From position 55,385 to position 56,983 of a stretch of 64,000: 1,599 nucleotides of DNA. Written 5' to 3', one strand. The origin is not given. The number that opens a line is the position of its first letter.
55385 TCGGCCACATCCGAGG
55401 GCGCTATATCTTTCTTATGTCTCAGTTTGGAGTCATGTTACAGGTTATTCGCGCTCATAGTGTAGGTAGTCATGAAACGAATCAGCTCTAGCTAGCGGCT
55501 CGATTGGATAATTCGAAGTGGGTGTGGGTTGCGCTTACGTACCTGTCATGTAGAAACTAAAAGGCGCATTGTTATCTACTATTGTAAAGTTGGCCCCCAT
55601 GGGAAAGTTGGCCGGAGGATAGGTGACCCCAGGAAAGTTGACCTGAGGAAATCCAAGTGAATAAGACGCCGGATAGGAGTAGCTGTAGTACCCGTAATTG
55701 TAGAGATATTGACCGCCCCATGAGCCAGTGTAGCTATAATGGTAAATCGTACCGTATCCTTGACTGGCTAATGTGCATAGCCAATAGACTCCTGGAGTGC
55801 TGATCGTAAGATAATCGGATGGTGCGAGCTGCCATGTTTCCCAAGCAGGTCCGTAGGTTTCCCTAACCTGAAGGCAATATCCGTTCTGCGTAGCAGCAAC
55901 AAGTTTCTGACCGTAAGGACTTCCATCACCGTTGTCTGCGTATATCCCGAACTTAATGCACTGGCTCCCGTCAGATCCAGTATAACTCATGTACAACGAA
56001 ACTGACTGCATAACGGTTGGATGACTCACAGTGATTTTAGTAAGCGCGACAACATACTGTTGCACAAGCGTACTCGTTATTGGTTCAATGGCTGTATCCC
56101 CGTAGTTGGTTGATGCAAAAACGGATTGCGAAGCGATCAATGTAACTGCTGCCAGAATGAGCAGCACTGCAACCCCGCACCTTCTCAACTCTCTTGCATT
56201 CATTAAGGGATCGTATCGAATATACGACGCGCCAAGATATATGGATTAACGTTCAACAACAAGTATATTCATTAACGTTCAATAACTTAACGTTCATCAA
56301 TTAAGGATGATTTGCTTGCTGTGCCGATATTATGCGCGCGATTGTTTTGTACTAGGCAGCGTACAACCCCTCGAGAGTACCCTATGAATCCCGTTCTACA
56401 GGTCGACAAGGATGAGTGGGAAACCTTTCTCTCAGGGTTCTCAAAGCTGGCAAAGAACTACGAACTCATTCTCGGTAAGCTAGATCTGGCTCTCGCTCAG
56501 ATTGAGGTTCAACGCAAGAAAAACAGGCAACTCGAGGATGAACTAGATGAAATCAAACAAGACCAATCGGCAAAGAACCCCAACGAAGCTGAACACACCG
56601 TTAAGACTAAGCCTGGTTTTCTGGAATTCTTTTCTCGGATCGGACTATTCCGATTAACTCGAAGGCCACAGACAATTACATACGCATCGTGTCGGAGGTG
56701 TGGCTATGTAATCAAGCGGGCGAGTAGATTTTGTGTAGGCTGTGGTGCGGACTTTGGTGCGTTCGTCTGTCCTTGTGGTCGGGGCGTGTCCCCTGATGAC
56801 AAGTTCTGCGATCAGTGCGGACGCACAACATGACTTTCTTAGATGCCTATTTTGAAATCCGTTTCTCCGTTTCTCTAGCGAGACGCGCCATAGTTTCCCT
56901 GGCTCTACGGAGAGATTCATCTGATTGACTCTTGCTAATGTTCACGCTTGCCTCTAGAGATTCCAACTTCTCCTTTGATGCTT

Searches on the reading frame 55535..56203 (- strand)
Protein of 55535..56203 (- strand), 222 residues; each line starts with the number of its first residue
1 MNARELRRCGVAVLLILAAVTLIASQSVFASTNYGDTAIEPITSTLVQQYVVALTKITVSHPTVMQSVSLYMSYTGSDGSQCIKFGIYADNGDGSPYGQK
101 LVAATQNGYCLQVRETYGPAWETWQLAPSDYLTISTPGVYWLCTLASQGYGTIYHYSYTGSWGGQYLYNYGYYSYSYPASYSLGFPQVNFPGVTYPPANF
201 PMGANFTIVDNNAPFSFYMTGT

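Call 10: search_protein_families(library=pfam, proteins=[window:55535-56203:-], max_evalue=0.01)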
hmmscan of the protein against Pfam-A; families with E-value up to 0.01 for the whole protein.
window:55535-56203:- (222 aa): 0 families

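Call 43: find_homologous_proteins(query=window:55535-56203:-, max_evalue=0.00001)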
Query window:55535-56203:- (222 aa): 147 proteins with E <= 0.00001 among 618 candidates; the best 120 are listed.
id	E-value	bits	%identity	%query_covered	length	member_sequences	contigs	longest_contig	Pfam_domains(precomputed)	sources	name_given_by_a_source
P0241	1.2e-132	458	92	100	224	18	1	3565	-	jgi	jgi:hypothetical protein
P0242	1.8e-118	412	83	100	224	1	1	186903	-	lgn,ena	-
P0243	1.9e-118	412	82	100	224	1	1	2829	-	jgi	jgi:hypothetical protein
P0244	3.1e-112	392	79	100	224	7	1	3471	-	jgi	jgi:hypothetical protein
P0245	2.4e-110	385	78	100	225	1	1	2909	-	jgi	-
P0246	2.8e-106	372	76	99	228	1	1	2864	-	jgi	jgi:hypothetical protein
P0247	6.7e-104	364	74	100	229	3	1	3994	-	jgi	jgi:hypothetical protein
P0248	1.0e-103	364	70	100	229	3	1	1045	-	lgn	-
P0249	1.0e-102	361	73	100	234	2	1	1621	-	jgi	-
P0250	4.7e-101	355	71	100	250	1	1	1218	-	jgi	jgi:flagellar biosynthesis protein FliQ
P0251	7.2e-95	335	70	100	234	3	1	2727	-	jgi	-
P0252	4.0e-92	326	68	100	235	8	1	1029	-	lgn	-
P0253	8.3e-92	325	68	100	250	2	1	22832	-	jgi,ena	-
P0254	9.5e-92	325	68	100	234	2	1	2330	-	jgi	-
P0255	4.7e-91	322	63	100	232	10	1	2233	-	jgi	jgi:hypothetical protein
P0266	7.8e-72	260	57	100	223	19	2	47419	-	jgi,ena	jgi:hypothetical protein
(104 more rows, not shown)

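Call 44: find_encoding_contigs(protein=P0242, flank=2500, max_places=1)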
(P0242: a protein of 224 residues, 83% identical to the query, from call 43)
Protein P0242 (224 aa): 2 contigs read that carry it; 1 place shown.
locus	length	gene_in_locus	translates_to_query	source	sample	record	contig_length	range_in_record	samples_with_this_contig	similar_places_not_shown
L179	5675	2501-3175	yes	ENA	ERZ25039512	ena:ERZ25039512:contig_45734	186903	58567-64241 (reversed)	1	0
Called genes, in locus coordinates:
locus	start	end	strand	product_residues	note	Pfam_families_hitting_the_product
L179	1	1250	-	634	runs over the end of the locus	PF02518:HATPase_c, PF00204:DNA_gyraseB, PF01751:Toprim, PF00986:DNA_gyraseB_C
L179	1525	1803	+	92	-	-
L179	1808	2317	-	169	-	-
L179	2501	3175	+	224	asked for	-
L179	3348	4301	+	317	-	PF03706:LPG_synthase_TM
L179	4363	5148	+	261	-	PF00702:Hydrolase, PF13344:Hydrolase_6, PF13419:HAD_2 (weak), PF13242:Hydrolase_like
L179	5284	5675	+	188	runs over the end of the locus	-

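Call 45: find_encoding_contigs(protein=P0253, flank=2500, max_places=1)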
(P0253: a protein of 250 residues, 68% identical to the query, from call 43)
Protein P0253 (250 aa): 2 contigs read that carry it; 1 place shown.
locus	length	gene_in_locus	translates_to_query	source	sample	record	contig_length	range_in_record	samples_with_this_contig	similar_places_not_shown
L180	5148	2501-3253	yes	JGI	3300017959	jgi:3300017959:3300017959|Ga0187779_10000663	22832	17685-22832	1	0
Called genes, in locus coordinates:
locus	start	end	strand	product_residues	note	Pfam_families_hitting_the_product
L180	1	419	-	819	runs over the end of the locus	PF00521:DNA_topoisoIV, PF03989:DNA_gyraseA_C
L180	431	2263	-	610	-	PF02518:HATPase_c, PF00204:DNA_gyraseB, PF01751:Toprim, PF00986:DNA_gyraseB_C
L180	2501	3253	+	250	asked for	-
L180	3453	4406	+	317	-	PF03706:LPG_synthase_TM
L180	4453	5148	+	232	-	?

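Call 46: find_encoding_contigs(protein=P0266, flank=2500, max_places=1)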
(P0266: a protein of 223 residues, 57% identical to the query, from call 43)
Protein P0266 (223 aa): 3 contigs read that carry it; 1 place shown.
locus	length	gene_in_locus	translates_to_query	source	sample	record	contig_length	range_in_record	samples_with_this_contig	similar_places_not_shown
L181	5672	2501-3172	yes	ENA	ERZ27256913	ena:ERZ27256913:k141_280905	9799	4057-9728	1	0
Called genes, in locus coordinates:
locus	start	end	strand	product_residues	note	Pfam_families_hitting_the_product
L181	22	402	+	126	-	PF00903:Glyoxalase (weak), PF22677:Ble-like_N (weak)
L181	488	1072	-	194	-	PF01243:PNPOx_N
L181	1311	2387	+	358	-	PF01137:RTC, PF05189:RTC_insert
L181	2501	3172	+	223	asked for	-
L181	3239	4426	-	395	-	PF04894:Nre_N, PF04895:Nre_C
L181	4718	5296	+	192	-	PF01035:DNA_binding_1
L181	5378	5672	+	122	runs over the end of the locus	?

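Call 47: find_encoding_contigs(protein=P0247, flank=2500, max_places=1)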
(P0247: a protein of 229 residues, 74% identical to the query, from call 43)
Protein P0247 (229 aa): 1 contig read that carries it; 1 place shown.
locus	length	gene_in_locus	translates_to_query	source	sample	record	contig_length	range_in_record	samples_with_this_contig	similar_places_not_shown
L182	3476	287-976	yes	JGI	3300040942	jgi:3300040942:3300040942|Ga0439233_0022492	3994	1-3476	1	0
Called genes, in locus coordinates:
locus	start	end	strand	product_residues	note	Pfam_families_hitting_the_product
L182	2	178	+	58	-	?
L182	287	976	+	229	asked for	-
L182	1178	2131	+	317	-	PF03706:LPG_synthase_TM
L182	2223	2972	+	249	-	PF13344:Hydrolase_6, PF00702:Hydrolase, PF13419:HAD_2 (weak), PF13242:Hydrolase_like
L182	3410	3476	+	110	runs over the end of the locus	-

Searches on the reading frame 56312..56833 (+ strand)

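Call 10: search_protein_families(library=pfam, proteins=[window:56312-56833:+], max_evalue=0.01)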
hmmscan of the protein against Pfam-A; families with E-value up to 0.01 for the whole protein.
window:56312-56833:+ (173 aa): 4 families
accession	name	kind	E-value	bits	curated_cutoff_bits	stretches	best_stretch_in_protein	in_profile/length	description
PF12773.13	DZR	-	5.3e-07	30.1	27.3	1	127-170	1-45/45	Double zinc ribbon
PF13240.11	Zn_Ribbon_1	-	9.5e-06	25.7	25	2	127-147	2-22/23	zinc-ribbon domain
PF17032.10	Zn_ribbon_15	-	7.7e-05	23.9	28.9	1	123-145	51-73/73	zinc-ribbon family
PF13248.11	Zn_ribbon_3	-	0.002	18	27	0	125-148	3-26/26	zinc-ribbon domain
